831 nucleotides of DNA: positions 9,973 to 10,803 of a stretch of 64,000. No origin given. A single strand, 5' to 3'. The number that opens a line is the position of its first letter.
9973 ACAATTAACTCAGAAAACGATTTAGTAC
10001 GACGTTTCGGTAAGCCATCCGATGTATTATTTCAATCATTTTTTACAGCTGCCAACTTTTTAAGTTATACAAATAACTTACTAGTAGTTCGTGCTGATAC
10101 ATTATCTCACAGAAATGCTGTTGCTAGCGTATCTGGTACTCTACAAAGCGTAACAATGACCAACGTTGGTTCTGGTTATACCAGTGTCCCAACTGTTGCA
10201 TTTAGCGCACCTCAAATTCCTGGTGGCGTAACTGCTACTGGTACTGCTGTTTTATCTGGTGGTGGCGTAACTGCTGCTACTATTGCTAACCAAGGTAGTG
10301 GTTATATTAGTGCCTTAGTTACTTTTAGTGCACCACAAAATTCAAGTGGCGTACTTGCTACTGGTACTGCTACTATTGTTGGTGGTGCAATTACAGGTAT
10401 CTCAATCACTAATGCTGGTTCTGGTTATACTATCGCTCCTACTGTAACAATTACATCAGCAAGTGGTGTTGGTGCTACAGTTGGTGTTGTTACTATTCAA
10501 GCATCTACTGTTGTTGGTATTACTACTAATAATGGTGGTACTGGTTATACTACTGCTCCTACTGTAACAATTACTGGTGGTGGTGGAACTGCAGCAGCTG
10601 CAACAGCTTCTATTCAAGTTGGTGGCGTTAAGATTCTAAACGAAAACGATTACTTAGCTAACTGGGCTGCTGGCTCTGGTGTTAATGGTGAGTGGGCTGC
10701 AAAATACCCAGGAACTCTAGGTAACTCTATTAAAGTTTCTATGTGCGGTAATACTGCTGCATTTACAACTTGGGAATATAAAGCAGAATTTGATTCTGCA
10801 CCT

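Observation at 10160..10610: Repeat-domain insertion in the tail sheath shared with a neck protein, with a near-identical 34-nt DNA duplication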

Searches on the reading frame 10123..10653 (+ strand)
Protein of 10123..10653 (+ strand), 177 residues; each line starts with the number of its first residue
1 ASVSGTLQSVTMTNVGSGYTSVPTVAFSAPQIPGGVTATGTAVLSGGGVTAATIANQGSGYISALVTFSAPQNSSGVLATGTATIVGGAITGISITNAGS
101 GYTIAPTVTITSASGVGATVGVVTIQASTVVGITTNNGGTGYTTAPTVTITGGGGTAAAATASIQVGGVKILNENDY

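Call 9: search_dna_similar(query=window:10141-10644:+, collection=phages, mode=protein, max_rows=60, max_evalue=0.001)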
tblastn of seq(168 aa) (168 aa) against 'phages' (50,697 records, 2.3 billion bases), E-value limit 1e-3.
Records with a match: 35; places in all: 40; records where one place covers at least 80% of the query: 0.
Best place of each record, by identity: 60-80% 3; <60% 32.
By first word of the organism name: Synechococcus 28; Xanthomonas 2; Marine 2; Shewanella 1; Hujiaoplasma 1; Bacteriophage 1.
By host as written in the record: Synechococcus sp. 11; - 5; Synechococcus sp. MW02 4; Synechococcus sp. WH 7803 3; Parasynechococcus marenigrum WH 8102 3; Synechococcus sp. LC16 2; Synechococcus sp. WH7803 2; Shewanella baltica 1; and 4 more.
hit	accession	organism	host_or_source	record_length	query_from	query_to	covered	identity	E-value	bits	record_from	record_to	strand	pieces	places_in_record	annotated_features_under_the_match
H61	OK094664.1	Shewanella phage vB_Sb_QDWS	Shewanella baltica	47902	3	63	36%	61.3%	6e-4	45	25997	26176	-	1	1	hypothetical protein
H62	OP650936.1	Hujiaoplasma phage zrk29-1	Tenericutes bacterium zrk29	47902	3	63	36%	61.3%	6e-4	45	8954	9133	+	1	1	record has no annotation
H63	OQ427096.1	Xanthomonas phage X1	Xanthomonas campestris pv. campestris ...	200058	1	62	37%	58.7%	5e-8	57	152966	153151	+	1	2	hypothetical protein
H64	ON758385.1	Xanthomonas phage BUDD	Xanthomonas sp.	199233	3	58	33%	62.5%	2e-7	55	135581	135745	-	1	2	hypothetical protein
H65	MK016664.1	Synechococcus phage S-B68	Synechococcus sp. WH 7803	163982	3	55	32%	56.6%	7e-8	56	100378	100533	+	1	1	hypothetical protein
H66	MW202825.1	Bacteriophage sp.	Manatee Spring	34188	3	57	33%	49.1%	2e-5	49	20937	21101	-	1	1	hypothetical protein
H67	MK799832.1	Synechococcus phage S-B05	Synechococcus sp. MW02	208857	1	55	33%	49.1%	1e-4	47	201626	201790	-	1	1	hypothetical protein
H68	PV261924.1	Synechococcus phage RN05-S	Synechococcus sp. MW02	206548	1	55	33%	49.1%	1e-4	47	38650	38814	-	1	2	tail fiber-like protein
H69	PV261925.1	Synechococcus phage RB11-B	Synechococcus sp. MW02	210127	1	55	33%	49.1%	1e-4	47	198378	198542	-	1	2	tail fiber-like protein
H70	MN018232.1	Synechococcus phage S-B43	Synechococcus sp. MW02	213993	1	55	33%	49.1%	1e-4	47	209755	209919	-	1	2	hypothetical protein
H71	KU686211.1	Synechococcus phage S-WAM2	Synechococcus sp.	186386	1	55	33%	48.2%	2e-4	46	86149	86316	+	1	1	tail fiber-like protein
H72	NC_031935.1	Synechococcus phage S-WAM2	Synechococcus sp.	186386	1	55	33%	48.2%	2e-4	46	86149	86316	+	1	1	tail fiber protein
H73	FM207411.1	Synechococcus phage S-RSM4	-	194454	4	57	32%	49.1%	3e-4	46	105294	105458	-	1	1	tailfiber like protein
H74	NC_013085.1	Synechococcus phage S-RSM4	-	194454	4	57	32%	49.1%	3e-4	46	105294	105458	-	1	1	tail fiber protein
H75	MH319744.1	Marine virus AG-345-E15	single cell amplified by WGA-X; seawater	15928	1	55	33%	47.3%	2e-4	47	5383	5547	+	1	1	record has no annotation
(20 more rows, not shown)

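Call 10: search_protein_families(library=phrogs, proteins=[window:10141-10644:+], max_evalue=0.1)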
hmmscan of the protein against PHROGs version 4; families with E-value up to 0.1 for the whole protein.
seq(168 aa): 18 families
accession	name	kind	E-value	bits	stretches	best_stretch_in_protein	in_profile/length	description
phrog_5342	-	tail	4.5e-20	71.2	3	81-158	58-136/3319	tail fiber protein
phrog_701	-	head and packaging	1.5e-16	58.3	2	69-159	1152-1240/6136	virion structural protein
phrog_460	-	connector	2.8e-15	56.9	2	69-149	215-296/385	head closure Hc2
phrog_19630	-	head and packaging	4.9e-13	48.7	2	73-159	1152-1236/1266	virion structural protein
phrog_17885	-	tail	1.5e-10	40.7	2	3-76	791-865/1002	tail fiber protein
phrog_4406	-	head and packaging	1.8e-09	35.8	1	28-160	1567-1698/3231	virion structural protein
phrog_2885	-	tail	2.9e-09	34.8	1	4-147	1007-1155/4179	baseplate wedge subunit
phrog_708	-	tail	8.3e-09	34.6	2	75-164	808-897/1383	baseplate wedge subunit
phrog_32294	-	tail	4.1e-08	31.3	3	119-160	1207-1248/2435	baseplate wedge subunit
phrog_22827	-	unknown function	8.7e-08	32.2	1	3-164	68-224/613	-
phrog_30655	-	head and packaging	1.9e-07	29.9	1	79-162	116-201/1678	virion structural protein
phrog_438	-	tail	4.5e-06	27.1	2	75-160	189-273/478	baseplate wedge subunit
phrog_18802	-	head and packaging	1.3e-05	22.9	1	58-122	2851-2919/3007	virion structural protein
phrog_697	-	head and packaging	0.00022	19.6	1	6-163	1874-2022/2079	structural protein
phrog_1922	-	tail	0.0037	16.8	1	34-158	800-905/932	baseplate hub subunit and tail lysozyme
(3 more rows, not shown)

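Call 12: search_solved_structures(query=window:10141-10644:+, max_evalue=10, show_alignments=3)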
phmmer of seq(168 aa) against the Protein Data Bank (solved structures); distinct sequences matched with E-value up to 10: 4.
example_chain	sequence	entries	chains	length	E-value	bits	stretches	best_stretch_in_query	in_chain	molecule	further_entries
9bed_A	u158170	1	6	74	0.13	15.5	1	72-122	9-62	Molybdenum-pterin-binding protein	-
9bem_A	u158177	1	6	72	0.14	15.4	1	72-122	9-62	Molybdenum-pterin-binding protein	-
9beb_A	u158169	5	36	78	0.17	15.2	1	72-123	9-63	Molybdenum-pterin binding domain-containing protein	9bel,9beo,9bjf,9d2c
5w06_H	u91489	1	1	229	0.41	13.9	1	4-129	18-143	M1587 FAB HEAVY CHAIN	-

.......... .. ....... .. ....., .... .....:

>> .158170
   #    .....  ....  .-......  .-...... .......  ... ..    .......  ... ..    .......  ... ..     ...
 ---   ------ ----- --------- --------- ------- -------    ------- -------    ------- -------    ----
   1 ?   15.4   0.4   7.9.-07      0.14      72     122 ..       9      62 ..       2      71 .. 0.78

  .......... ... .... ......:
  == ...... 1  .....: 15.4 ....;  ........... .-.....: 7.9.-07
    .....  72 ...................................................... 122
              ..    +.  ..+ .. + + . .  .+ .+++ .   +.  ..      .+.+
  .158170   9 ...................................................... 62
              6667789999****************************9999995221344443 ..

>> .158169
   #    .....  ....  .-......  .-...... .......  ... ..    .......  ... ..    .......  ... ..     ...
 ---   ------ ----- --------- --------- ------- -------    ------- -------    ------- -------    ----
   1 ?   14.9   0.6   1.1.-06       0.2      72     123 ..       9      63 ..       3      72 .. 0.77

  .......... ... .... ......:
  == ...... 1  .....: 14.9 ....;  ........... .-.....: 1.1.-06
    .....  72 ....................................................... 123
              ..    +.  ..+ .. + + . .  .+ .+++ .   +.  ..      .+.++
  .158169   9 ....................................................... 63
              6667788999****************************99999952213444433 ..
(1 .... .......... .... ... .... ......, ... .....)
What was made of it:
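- Tried and rejected: phmmer of the insert against PDB sequences gave only non-significant hits (molybdopterin-binding protein at E 0.13, call 12).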

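Call 39: search_protein_families(library=ncbifam, proteins=[window:10123-10653:+], max_evalue=10)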
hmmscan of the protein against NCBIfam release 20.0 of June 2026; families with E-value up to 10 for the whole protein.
window:10123-10653:+ (177 aa): 0 families

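Call 44: predict_structure(alignment_id=A2)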
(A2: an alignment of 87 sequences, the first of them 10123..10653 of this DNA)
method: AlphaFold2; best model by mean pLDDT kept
length: 177 residues; sequences in the alignment: 87
mean_pLDDT: 94.3   pTM: 0.78
mean pLDDT of the five models: 94.3, 93.9, 93.7, 93.3, 93.2
residues with pLDDT >= 90: 160; 70-90: 9; 50-70: 8; < 50: 0
segments of 3 or more residues with pLDDT < 50: none
pLDDT, mean of each block of 10 residues (from residue 1): 87 96 97 95 97 98 98 95 98 98 97 97 97 96 97 96 88 64
secondary structure, 60 per line:
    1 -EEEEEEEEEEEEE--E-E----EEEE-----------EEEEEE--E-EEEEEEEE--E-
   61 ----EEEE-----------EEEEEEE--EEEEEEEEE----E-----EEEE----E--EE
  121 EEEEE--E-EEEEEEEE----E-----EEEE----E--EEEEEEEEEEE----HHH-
elements in order: E2-14 E24-27 E39-44 E49-56 E65-68 E80-86 E89-97 E108-111 E119-125 E130-137 E148-151 E159-169
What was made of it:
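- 10144..10632 (+): Array of four ~41-aa half-repeats (aa 101-263), read as two predicted six-stranded beta-barrel units, at the T4 domain I site. AF2 model of aa 94-270: pLDDT 94.3, pTM 0.78, three strands per repeat (call 44).
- On T4 gp18 domain I-type six-stranded barrel: DSSP on the AF2 model gives 12 strands for four half-repeats, i.e. 3 per half-repeat and 6 per pair (call 44).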

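Call 60: fold_search(model_id=the predicted structure, library=viral)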
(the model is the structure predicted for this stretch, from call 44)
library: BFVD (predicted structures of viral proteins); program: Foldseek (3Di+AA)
matches with E <= 10: 298; with E <= 0.001: 32
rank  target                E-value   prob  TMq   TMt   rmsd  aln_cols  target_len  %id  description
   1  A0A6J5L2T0            1.1e-11  1.00  0.51  0.15   7.1       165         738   42  Bacteriophage P22, Gp10, DNA-stabilising [uncultured Caudovirales phage]
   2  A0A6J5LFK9            2.9e-09  1.00  0.50  0.13   8.2       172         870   44  Uncharacterized protein (Fragment) [uncultured Caudovirales phage]
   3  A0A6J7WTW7            4.0e-09  1.00  0.49  0.12   6.1       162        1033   38  Uncharacterized protein [uncultured Caudovirales phage]
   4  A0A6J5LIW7            1.1e-08  1.00  0.54  0.14   7.8       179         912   36  Uncharacterized protein (Fragment) [uncultured Caudovirales phage]
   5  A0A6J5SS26            4.4e-08  1.00  0.46  0.17   7.6       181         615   30  Uncharacterized protein [uncultured Caudovirales phage]
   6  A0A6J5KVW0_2          7.5e-08  1.00  0.50  0.12   7.5       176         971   34  Uncharacterized protein [uncultured Caudovirales phage]
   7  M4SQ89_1              7.0e-07  1.00  0.56  0.09   4.1       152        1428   31  (no name in the UniProt tables at hand)
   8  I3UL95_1              9.0e-07  1.00  0.58  0.10   3.7       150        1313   37  (no name in the UniProt tables at hand)
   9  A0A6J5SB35            4.1e-06  1.00  0.43  0.14  11.1       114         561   36  Bacteriophage P22, Gp10, DNA-stabilising [uncultured Caudovirales phage]
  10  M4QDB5                6.3e-06  1.00  0.44  0.09   7.8       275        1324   20  DUF1565 domain-containing protein [Prochlorococcus phage MED4-213]
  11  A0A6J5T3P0            6.2e-05  1.00  0.48  0.29   6.0       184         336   26  Uncharacterized protein [uncultured Caudovirales phage]
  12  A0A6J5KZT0            6.2e-05  1.00  0.43  0.13  16.4       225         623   21  Uncharacterized protein [uncultured Caudovirales phage]
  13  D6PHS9                6.5e-05  1.00  0.23  0.12  20.9       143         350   30  (no name in the UniProt tables at hand)
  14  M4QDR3                7.2e-05  1.00  0.37  0.06  22.9       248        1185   21  Uncharacterized protein (Fragment) [Cyanophage P-RSM1]
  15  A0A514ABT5            9.6e-05  1.00  0.41  0.12  10.5       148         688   30  (no name in the UniProt tables at hand)
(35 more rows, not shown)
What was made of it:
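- The module also occurs in fibre and baseplate proteins (calls 9, 10, 60).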

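Call 80: fold_search(model_id=the predicted structure, library=pdb)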
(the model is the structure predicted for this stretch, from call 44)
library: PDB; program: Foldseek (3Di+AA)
matches with E <= 10: 27; with E <= 0.001: 0
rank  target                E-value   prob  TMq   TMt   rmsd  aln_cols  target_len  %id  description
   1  2w3j                  2.4e+00  0.01  0.11  0.12  19.7       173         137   15  Structure of a family 35 carbohydrate binding module from an environmental isolate (released 2009-01-20)
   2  6wmr_A                3.0e+00  0.01  0.09  0.08  23.1       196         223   11  F. tularensis RNAPs70-(MglA-SspA)-iglA DNA complex (released 2020-11-11)
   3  7ncz_A                3.6e+00  0.01  0.12  0.10  21.6       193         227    6  Crystal structure of Paradendryphiella salina PL7A alginate lyase mutant Y223F in complex with hexa-mannuronic acid (released 2022-03-02)
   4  6cu0_A                4.0e+00  0.01  0.15  0.16  21.1       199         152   12  Crystal structure of 4-1BBL/4-1BB (C121S) complex in P21 space group (released 2018-05-09)
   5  7oof_A                4.4e+00  0.01  0.12  0.10  21.6       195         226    6  Crystal structure of Paradendryphiella salina PL7A alginate lyase in complex with tri-mannuronic acid (released 2022-06-08)
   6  3fo8                  5.1e+00  0.13  0.23  0.16   6.8       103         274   19  Crystal structure of the bacteriophage T4 tail sheath protein, protease resistant fragment gp18PR (released 2009-03-10)
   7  3j4u_H                5.1e+00  0.02  0.15  0.18  22.9       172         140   12  A new topology of the HK97-like fold revealed in Bordetella bacteriophage: non-covalent chainmail secured by jellyroll (released 2013-12-25)
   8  8dwo_A                5.1e+00  0.01  0.14  0.08  23.9       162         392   10  Cryo-EM Structure of Eastern Equine Encephalitis Virus in complex with SKE26 Fab (released 2023-07-19)
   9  6ywf                  5.4e+00  0.01  0.12  0.10  21.7       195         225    6  Crystal structure of Paradendryphiella salina PL7A alginate lyase (released 2021-05-12)
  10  6cu0_F                5.6e+00  0.01  0.14  0.16  20.1       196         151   10  Crystal structure of 4-1BBL/4-1BB (C121S) complex in P21 space group (released 2018-05-09)
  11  7nm6_A                5.9e+00  0.01  0.12  0.10  19.6       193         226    6  Crystal structure of Paradendryphiella salina PL7A alginate lyase mutant Y223F in complex with di-mannuronic acid (released 2022-03-02)
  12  9wca_F                5.9e+00  0.01  0.10  0.07  26.3       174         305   12  Closed state of A8 gpJ 713 central tail fiber (released 2026-01-28)
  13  8ufa_A                5.9e+00  0.01  0.10  0.06  23.1       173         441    9  Eastern equine encephalitis virus (PE-6) VLP (asymmetric unit) (released 2024-01-17)
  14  6cu0_C                6.2e+00  0.01  0.12  0.14  20.3       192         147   11  Crystal structure of 4-1BBL/4-1BB (C121S) complex in P21 space group (released 2018-05-09)
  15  9yf5_LA               6.2e+00  0.01  0.10  0.03  25.0       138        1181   12  N4 Empty Particle C6 Tail (released 2025-12-24)
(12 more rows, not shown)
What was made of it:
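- On T4 gp18 domain I-type six-stranded barrel: Foldseek gives E 5 and probability 0.13 (call 80).
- Foldseek against the PDB found nothing significant (3fo8 at E 5, call 80).
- Tried and rejected: Foldseek against the PDB gave nothing significant (call 80).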

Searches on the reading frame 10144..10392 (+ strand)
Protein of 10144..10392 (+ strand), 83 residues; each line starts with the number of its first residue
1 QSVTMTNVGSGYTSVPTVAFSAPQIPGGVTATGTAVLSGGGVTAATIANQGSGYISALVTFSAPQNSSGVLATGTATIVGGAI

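Call 88: search_protein_representatives(alignment_id=A3)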
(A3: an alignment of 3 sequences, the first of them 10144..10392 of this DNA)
Query: 3 sequences, 80 profile positions. Proteins with E-value up to 0.001 (for the whole library): 12663; up to 1e-10: 4216; up to 1e-30: 638. The best 150 are listed.
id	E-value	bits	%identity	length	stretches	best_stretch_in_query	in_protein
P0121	6.4e-167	558.3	-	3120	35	1-78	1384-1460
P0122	7.5e-160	535.7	-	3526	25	2-80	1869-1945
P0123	7.1e-143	481.3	-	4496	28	6-62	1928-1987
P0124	1.5e-141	477.0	-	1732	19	2-77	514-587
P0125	4.4e-137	462.7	-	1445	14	2-79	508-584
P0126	2.0e-126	428.6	-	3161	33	1-73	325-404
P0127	2.5e-124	421.8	-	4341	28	4-77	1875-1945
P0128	2.1e-119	406.1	-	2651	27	6-80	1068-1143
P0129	1.6e-116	396.8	-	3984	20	1-76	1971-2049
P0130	5.5e-116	395.1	-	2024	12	2-78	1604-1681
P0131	1.8e-111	380.7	-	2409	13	1-75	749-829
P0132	6.7e-108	369.2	-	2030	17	2-78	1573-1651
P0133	4.3e-107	366.6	-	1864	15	2-78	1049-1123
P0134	4.6e-105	360.1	-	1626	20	3-78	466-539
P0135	1.4e-104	358.6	-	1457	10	2-79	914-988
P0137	4.3e-101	347.4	-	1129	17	2-76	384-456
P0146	1.5e-92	320.1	-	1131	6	3-76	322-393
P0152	8.9e-88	304.7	-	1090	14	2-76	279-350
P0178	1.1e-75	266.0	-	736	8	2-77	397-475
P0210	3.3e-65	232.4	-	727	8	2-78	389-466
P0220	2.6e-62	223.1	-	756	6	2-80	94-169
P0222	3.7e-62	222.7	-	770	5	2-76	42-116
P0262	3.5e-56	203.5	-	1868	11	2-78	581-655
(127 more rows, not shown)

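Call 89: search_protein_families(library=pfam, proteins=[P0124, P0125, P0137, P0146, P0152, P0178, P0210, P0220, P0222], max_evalue=0.001)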
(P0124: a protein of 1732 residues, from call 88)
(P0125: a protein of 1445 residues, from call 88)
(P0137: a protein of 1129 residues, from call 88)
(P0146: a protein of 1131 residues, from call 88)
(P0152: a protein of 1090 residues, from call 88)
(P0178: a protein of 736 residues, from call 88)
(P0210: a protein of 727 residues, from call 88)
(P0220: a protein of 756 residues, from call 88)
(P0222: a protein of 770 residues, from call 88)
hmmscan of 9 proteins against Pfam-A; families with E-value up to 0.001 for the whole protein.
P0124 (1732 aa): 0 families

P0125 (1445 aa): 0 families

P0137 (1129 aa): 0 families

P0146 (1131 aa): 0 families

P0152 (1090 aa): 3 families
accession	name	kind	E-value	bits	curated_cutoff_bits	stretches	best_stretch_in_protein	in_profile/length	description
PF01436.27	NHL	-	4.4e-19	67.9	20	2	799-825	1-27/28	NHL repeat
PF25021.1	TEN_NHL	-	4.3e-13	49.4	27.1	1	506-568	123-181/357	Teneurin NHL domain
PF24594.1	DUF7618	-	0.00011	22.8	27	0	634-689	29-78/107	Family of unknown function (DUF7618)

P0178 (736 aa): 0 families

P0210 (727 aa): 1 family
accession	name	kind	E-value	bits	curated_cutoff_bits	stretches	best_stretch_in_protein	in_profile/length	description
PF13861.12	FLgD_tudor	-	5e-05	23.9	26.9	0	243-357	17-39/58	FlgD Tudor-like domain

P0220 (756 aa): 0 families

P0222 (770 aa): 1 family
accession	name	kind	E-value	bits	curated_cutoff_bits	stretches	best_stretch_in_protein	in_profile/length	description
PF07731.20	Cu-oxidase_2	-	1.3e-08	35.1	20.4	0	285-353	36-107/137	Multicopper oxidase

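Call 91: search_protein_families(library=pfam, proteins=[P0262], max_evalue=0.01)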
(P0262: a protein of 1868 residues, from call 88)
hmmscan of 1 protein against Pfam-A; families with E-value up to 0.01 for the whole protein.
P0262 (1868 aa): 0 families

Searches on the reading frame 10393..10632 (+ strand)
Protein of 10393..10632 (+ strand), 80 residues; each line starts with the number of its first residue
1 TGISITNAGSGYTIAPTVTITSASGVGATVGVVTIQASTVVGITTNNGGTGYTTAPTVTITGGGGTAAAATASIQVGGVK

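Call 99: search_dna_similar(query=window:10393-10632:+, collection=phages, mode=protein, max_evalue=10, max_rows=60)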
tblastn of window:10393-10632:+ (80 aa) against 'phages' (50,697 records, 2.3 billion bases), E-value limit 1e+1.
Records with a match: 73; places in all: 76; records where one place covers at least 80% of the query: 0.
Best place of each record, by identity: 90-95% 1; 80-90% 13; 60-80% 59.
By first word of the organism name: Synechococcus 57; Cyanophage 4; Escherichia 4; Xanthomonas 2; Marine 2; Salmonella 1; Serratia 1; Klebsiella 1; Pelagibacter 1.
By host as written in the record: - 13; Synechococcus 12; Synechococcus sp. 10; Synechococcus sp. WH7803 7; Synechococcus sp. MW02 6; Synechococcus sp. WH8102 5; Synechococcus sp. WH 8102 3; Escherichia coli 3; and 11 more.
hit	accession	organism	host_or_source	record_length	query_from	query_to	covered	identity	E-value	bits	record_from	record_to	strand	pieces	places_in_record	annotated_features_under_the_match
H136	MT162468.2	Synechococcus phage S-H25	Synechococcus sp. WH 8102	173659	1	20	25%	90.0%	5e-2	36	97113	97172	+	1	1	neck protein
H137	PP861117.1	Synechococcus phage QB2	Synechococcus sp. MW02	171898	1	20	25%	85.0%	1e-1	35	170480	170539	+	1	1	neck protein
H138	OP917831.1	Synechococcus phage S-M1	Synechococcus sp. WH 7803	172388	1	20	25%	85.0%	1e-1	35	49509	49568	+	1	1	neck protein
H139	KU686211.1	Synechococcus phage S-WAM2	Synechococcus sp.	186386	1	20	25%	85.0%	4e-1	34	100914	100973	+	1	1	neck protein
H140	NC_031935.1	Synechococcus phage S-WAM2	Synechococcus sp.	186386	1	20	25%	85.0%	4e-1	34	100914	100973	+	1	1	head closure Hc2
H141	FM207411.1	Synechococcus phage S-RSM4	-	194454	1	20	25%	80.0%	6e-1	33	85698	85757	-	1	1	g14: neck protein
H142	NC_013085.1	Synechococcus phage S-RSM4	-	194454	1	20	25%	80.0%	6e-1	33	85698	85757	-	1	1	g14: head closure Hc2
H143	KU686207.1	Synechococcus phage S-CAM22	Synechococcus sp.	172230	1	20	25%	80.0%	2e+0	32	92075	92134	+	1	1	neck protein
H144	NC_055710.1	Synechococcus phage S-CAM22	Synechococcus sp.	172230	1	20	25%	80.0%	2e+0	32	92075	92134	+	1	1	head closure Hc2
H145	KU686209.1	Synechococcus phage S-CAM22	Synechococcus sp.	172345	1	20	25%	80.0%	2e+0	32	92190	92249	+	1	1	neck protein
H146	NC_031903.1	Synechococcus phage S-CAM22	Synechococcus sp.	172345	1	20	25%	80.0%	2e+0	32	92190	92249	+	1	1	head closure Hc2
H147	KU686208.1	Synechococcus phage S-CAM22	Synechococcus sp.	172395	1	20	25%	80.0%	2e+0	32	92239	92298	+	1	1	neck protein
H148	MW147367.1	Synechococcus phage S-H9-2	Synechococcus sp. WH 8102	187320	1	20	25%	80.0%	2e+0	32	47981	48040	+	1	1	neck protein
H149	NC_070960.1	Synechococcus phage S-H9-2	Synechococcus sp. WH 8102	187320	1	20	25%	80.0%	2e+0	32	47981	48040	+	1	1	virion structural protein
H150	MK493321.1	Cyanophage S-RIM4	Synechococcus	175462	1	20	25%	75.0%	3e+0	31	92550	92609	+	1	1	neck protein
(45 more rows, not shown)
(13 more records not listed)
